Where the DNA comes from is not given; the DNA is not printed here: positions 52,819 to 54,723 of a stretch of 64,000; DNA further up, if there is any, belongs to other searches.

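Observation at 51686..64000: Twelve-gene operon joining an Hdr-Flx (bifurcation-type) module to a soluble fumarate reductase, fumarase, malate dehydrogenase and an exporter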

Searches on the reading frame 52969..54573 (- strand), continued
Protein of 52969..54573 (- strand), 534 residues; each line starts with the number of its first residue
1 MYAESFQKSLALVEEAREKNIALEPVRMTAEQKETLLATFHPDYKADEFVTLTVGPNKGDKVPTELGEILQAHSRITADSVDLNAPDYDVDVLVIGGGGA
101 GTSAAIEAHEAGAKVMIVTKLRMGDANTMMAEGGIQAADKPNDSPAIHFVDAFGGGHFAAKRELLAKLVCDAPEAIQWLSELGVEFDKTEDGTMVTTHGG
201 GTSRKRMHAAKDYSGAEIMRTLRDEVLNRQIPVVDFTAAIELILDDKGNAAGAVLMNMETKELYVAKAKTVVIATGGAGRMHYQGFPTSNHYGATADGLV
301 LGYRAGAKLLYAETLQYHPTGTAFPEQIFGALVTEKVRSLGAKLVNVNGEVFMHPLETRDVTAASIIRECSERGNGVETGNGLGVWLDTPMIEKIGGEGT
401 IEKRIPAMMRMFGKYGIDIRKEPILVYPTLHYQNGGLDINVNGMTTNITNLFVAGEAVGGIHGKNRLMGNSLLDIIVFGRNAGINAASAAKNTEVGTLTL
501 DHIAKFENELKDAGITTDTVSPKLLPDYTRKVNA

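Call 30: search_solved_structures(query=window:52969-54573:-, max_evalue=1e-20, show_alignments=3)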
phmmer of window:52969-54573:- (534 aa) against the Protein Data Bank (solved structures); distinct sequences matched with E-value up to 1e-20: 53.
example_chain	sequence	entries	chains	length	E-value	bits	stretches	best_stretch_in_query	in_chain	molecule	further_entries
7d6v_A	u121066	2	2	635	7.9e-63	216.2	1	88-354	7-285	Succinate dehydrogenase subunit A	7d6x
6lum_A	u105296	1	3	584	9.1e-52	179.7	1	88-493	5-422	Succinate dehydrogenase subunit A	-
1nek_A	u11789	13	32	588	9.9e-51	176.3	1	86-488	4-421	Succinate dehydrogenase flavoprotein subunit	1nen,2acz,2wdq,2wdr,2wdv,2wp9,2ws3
3p4p_A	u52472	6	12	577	5.7e-49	170.5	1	88-496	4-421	Fumarate reductase flavoprotein subunit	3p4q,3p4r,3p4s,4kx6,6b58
1kf6_A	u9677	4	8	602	6.7e-49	170.3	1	88-496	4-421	FUMARATE REDUCTASE FLAVOPROTEIN | Fumarate reductase flavoprotein subunit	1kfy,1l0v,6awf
5vpn_A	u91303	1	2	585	1.5e-48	169.1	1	88-496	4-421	Fumarate reductase flavoprotein subunit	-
2b76_A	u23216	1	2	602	1.7e-48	169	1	88-496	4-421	Fumarate reductase flavoprotein subunit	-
3cir_A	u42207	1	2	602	3.5e-48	167.9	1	88-496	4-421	Fumarate reductase flavoprotein subunit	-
8gs8_A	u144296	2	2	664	2.6e-47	165.1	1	78-486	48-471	Succinate dehydrogenase [ubiquinone] flavoprotein subunit, mitochondrial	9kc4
6vax_A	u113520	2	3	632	2.7e-47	165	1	78-486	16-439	Succinate dehydrogenase [ubiquinone] flavoprotein subunit, mitochondrial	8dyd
4ysx_A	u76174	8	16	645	2.9e-47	164.9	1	82-491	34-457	Succinate dehydrogenase flavoprotein | Succinate dehydrogenase [ubiquinone] flavoprotein subunit, mitochondrial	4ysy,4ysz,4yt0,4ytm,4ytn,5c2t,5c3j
3vr8_A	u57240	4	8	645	4.1e-47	164.4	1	82-491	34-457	Flavoprotein subunit of complex II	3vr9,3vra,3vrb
1yq3_A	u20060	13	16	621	6.4e-47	163.7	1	79-492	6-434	Succinate dehydrogenase flavoprotein subunit | Succinate dehydrogenase [ubiquinone] flavoprotein subunit, mitochondrial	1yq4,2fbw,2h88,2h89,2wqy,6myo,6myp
4ytp_A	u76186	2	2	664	9e-47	163.3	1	80-490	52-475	Succinate dehydrogenase [ubiquinone] flavoprotein subunit, mitochondrial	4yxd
1zoy_A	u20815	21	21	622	9.7e-47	163.2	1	82-490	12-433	FAD-binding protein | Succinate dehydrogenase [ubiquinone] flavoprotein subunit, mitochondrial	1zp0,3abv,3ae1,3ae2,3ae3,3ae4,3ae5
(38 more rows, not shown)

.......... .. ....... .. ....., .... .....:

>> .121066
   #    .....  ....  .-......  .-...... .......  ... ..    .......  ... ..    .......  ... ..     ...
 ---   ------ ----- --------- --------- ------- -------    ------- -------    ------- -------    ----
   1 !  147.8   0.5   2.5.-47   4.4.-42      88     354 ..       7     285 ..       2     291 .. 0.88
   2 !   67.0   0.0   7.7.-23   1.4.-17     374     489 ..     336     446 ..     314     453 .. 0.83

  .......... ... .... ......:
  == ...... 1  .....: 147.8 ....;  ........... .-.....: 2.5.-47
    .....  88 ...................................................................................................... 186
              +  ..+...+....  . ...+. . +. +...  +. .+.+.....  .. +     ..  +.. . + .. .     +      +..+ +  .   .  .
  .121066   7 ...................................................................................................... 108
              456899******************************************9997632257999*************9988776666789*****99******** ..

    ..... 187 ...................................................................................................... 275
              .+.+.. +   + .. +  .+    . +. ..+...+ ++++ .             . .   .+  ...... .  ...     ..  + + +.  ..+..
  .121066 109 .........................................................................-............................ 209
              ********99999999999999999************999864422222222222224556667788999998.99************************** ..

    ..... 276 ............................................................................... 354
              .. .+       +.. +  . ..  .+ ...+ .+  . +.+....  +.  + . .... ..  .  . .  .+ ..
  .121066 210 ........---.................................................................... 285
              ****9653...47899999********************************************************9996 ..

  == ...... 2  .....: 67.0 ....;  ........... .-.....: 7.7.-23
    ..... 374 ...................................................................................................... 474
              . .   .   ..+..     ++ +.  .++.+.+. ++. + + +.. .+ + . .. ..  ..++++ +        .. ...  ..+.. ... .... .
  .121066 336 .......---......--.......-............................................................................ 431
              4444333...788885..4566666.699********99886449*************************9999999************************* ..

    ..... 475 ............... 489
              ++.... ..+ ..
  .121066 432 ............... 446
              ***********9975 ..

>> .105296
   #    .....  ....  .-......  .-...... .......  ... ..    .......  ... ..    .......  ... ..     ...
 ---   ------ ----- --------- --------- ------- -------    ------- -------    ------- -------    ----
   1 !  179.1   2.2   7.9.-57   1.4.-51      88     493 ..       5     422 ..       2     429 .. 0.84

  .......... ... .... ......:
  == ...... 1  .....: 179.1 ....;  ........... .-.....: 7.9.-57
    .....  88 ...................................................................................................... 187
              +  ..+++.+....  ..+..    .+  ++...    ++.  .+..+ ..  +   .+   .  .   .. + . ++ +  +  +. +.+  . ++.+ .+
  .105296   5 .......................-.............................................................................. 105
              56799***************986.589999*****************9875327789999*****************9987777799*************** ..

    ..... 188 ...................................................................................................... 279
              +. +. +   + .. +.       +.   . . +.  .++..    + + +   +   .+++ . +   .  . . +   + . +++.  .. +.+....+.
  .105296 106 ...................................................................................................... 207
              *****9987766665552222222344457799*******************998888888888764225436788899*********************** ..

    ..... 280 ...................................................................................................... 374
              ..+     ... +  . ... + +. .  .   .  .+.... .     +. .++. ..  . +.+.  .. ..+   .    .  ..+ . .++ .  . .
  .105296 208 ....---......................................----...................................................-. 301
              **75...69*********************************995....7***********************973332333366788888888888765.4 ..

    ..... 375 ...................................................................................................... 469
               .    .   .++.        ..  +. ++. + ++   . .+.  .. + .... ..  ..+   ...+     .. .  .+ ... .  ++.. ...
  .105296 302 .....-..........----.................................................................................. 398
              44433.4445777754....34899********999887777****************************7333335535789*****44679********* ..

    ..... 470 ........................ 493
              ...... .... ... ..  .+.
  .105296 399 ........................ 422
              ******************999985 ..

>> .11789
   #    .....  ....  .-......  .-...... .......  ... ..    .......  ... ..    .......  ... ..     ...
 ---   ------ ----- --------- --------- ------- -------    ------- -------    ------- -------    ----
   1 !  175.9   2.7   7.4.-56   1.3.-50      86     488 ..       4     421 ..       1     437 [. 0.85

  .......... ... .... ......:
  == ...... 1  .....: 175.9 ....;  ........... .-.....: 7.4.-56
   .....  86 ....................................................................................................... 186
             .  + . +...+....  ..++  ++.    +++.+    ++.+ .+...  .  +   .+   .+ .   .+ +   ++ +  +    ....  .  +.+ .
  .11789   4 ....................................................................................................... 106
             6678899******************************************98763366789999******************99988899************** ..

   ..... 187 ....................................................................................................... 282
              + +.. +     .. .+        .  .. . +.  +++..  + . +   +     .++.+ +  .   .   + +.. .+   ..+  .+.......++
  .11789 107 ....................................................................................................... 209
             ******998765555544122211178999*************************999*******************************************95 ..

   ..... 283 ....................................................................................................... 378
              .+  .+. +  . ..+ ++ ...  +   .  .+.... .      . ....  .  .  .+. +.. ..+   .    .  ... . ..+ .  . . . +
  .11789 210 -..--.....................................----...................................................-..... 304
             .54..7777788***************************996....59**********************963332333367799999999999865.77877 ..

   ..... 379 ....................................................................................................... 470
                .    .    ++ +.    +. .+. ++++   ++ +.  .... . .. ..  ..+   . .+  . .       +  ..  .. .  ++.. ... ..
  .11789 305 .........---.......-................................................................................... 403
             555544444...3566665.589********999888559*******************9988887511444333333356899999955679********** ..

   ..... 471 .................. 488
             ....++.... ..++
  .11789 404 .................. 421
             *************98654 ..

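Call 32: find_encoding_contigs(protein=P0121, flank=10000, max_places=3)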
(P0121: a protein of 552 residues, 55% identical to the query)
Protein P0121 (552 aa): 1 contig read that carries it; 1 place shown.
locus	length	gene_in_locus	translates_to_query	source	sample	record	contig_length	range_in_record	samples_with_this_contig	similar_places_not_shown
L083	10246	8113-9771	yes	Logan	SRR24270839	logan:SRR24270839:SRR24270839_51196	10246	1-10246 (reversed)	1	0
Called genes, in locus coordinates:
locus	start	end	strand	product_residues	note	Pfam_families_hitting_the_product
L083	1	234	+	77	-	?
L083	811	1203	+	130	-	PF00037:Fer4 (faint), PF12837:Fer4_6 (faint), PF12838:Fer4_7, PF13187:Fer4_9 (weak), PF13484:Fer4_16 (faint)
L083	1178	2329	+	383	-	PF01855:POR_N, PF02780:Transketolase_C (weak), PF17147:PFOR_II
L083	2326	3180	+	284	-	PF02775:TPP_enzyme_C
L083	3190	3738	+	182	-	PF01558:POR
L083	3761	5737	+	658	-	PF00890:FAD_binding_2 (weak), PF12831:FAD_oxidored (weak), PF13450:NAD_binding_8 (weak), PF00037:Fer4 (weak), PF12838:Fer4_7 (weak), PF00037:Fer4, PF12837:Fer4_6 (weak), PF14697:Fer4_21, +6 more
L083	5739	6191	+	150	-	PF02662:FlpD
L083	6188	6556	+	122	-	PF13183:Fer4_8 (weak), PF13187:Fer4_9 (weak), PF13534:Fer4_17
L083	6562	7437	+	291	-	PF02754:CCG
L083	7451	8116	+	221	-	PF13183:Fer4_8 (faint), PF13534:Fer4_17 (faint), PF13187:Fer4_9, PF13237:Fer4_10 (weak), PF12838:Fer4_7 (weak)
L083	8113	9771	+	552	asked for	PF00890:FAD_binding_2, PF03486:HI0933_like (faint), PF07992:Pyr_redox_2 (faint)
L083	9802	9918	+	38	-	-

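Call 33: find_encoding_contigs(protein=P0126, flank=10000, max_places=3)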
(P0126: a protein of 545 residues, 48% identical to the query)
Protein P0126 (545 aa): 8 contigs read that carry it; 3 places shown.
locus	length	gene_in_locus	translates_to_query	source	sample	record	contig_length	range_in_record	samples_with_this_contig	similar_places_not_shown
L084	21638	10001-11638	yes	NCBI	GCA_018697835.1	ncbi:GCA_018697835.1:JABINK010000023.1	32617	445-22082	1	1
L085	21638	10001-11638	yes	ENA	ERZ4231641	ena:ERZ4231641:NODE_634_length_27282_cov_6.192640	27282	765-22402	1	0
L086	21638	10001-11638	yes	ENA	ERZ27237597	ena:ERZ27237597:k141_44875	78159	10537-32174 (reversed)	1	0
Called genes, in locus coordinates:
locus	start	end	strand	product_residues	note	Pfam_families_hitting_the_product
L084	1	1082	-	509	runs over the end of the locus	?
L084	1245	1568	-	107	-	PF13442:Cytochrome_CBB3, PF00034:Cytochrom_C (weak)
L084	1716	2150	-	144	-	PF02635:DsrE (weak)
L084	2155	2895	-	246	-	-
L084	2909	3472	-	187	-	PF04542:Sigma70_r2, PF08281:Sigma70_r4_2, PF04545:Sigma70_r4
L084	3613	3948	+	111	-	PF11743:DUF3301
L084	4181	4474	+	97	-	PF00581:Rhodanese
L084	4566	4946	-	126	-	PF02261:Asp_decarbox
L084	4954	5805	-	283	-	PF02569:Pantoate_ligase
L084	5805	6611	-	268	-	PF02548:Pantoate_transf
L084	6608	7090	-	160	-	PF01288:HPPK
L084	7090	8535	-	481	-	PF01743:PolyA_pol, PF12627:PolyA_pol_RNAbd, PF12626:PolyA_pol_arg_C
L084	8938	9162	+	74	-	-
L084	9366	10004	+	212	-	PF13510:Fer2_4 (weak), PF12838:Fer4_7 (faint), PF13183:Fer4_8 (faint), PF13534:Fer4_17 (faint), PF13746:Fer4_18 (faint), PF13187:Fer4_9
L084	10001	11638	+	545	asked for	PF00890:FAD_binding_2, PF01134:GIDA (faint), PF01266:DAO, PF03486:HI0933_like (weak), PF07992:Pyr_redox_2 (faint), PF12831:FAD_oxidored (faint)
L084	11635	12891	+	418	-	PF01512:Complex1_51K, PF10531:SLBB (weak), PF22461:SLBB_2 (weak), PF10589:NADH_4Fe-4S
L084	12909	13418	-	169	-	-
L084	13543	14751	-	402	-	PF05977:MFS_3, PF07690:MFS_1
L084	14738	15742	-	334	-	PF00501:AMP-binding, PF13193:AMP-binding_C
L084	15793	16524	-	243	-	PF01209:Ubie_methyltran, PF13489:Methyltransf_23, PF13649:Methyltransf_25, PF13847:Methyltransf_31, PF08241:Methyltransf_11, PF08242:Methyltransf_12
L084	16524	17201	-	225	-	PF01322:Cytochrom_C_2 (faint)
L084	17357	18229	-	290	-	PF01040:UbiA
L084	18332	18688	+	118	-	-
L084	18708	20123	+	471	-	PF01297:ZnuA, PF02630:SCO1-SenC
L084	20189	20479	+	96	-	PF10006:DUF2249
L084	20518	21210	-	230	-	PF00034:Cytochrom_C, PF13442:Cytochrome_CBB3 (weak)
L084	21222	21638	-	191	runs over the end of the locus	PF01814:Hemerythrin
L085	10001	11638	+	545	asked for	PF00890:FAD_binding_2, PF01134:GIDA (faint), PF01266:DAO, PF03486:HI0933_like (weak), PF07992:Pyr_redox_2 (faint), PF12831:FAD_oxidored (faint)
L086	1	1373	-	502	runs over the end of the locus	PF06490:FleQ, PF00158:Sigma54_activat, PF14532:Sigma54_activ_2, PF07728:AAA_5, PF25601:AAA_lid_14, PF02954:HTH_8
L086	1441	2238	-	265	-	PF17656:ChapFlgA_N, PF13144:ChapFlgA, PF08666:SAF (weak)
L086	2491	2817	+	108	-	PF04316:FlgM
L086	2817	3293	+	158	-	PF05130:FlgN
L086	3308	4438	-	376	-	PF04348:LppC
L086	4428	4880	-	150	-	-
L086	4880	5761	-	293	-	PF02569:Pantoate_ligase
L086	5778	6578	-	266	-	PF02548:Pantoate_transf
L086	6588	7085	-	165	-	PF01288:HPPK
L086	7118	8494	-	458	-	PF01743:PolyA_pol, PF12627:PolyA_pol_RNAbd, PF12626:PolyA_pol_arg_C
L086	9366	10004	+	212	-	PF13510:Fer2_4 (weak), PF12838:Fer4_7 (faint), PF13183:Fer4_8 (faint), PF13534:Fer4_17 (faint), PF13746:Fer4_18 (faint), PF13187:Fer4_9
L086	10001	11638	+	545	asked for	PF00890:FAD_binding_2, PF01134:GIDA (faint), PF01266:DAO, PF03486:HI0933_like (weak), PF07992:Pyr_redox_2 (faint), PF12831:FAD_oxidored (faint)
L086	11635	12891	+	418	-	PF01512:Complex1_51K, PF10531:SLBB (weak), PF22461:SLBB_2 (weak), PF10589:NADH_4Fe-4S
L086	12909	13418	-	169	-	-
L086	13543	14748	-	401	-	PF05977:MFS_3, PF07690:MFS_1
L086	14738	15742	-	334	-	PF00501:AMP-binding, PF13193:AMP-binding_C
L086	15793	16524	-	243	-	PF01209:Ubie_methyltran, PF13489:Methyltransf_23, PF13649:Methyltransf_25, PF13847:Methyltransf_31, PF08241:Methyltransf_11, PF08242:Methyltransf_12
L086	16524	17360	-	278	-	PF01322:Cytochrom_C_2 (faint)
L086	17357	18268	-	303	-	PF01040:UbiA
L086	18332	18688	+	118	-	-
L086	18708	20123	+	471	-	PF01297:ZnuA, PF02630:SCO1-SenC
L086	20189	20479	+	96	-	PF10006:DUF2249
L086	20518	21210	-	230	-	PF00034:Cytochrom_C, PF13442:Cytochrome_CBB3 (weak)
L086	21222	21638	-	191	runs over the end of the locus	PF01814:Hemerythrin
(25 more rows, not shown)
